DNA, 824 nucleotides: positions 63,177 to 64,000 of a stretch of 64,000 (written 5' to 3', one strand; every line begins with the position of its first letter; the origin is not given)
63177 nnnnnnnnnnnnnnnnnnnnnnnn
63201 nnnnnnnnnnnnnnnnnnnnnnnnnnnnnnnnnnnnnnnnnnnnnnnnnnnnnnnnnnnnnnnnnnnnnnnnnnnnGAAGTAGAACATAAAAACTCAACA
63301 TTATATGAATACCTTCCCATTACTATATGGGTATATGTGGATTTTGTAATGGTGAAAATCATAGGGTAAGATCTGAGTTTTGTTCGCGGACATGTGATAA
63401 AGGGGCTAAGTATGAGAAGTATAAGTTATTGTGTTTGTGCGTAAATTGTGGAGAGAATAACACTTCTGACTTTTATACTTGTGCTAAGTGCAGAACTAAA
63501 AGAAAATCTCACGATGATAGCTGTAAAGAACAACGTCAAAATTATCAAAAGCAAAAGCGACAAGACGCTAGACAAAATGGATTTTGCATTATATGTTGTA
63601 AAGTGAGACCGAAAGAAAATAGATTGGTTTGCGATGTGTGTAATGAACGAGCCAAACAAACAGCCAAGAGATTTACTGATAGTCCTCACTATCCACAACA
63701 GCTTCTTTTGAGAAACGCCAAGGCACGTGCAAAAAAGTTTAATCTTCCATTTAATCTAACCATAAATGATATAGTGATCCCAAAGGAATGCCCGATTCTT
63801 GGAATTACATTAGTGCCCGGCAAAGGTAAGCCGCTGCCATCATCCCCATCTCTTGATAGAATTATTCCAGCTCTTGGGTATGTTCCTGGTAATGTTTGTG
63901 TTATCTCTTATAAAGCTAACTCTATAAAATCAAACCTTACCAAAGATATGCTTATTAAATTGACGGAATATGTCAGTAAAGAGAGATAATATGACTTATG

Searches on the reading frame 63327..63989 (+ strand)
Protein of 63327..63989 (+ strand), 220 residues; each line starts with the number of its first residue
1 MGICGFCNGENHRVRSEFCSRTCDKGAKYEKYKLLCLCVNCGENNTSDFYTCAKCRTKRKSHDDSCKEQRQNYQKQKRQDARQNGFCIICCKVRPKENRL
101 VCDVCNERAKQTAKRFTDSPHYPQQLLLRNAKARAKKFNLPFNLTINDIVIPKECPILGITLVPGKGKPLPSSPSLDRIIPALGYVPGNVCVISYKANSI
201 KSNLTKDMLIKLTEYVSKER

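Call 54: search_protein_families(library=phrogs, proteins=[window:63327-63989:+], max_evalue=0.001)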
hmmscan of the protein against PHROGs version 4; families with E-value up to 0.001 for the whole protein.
window:63327-63989:+ (220 aa): 5 families
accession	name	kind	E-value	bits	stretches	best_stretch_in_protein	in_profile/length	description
phrog_3322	-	DNA, RNA and nucleotide metabolism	1.1e-31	110.8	1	81-219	21-151/162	endonuclease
phrog_1035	-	DNA, RNA and nucleotide metabolism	9.2e-16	59.5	1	10-219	37-228/271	endonuclease VII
phrog_3118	-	DNA, RNA and nucleotide metabolism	1.1e-10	42.4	1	128-206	18-101/287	HNH endonuclease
phrog_1400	-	moron, auxiliary metabolic gene and host takeover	4e-10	41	1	129-218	18-103/251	Srd anti-sigma factor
phrog_4592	-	moron, auxiliary metabolic gene and host takeover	4.5e-05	24.4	1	107-206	43-139/170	decoy of host sigma70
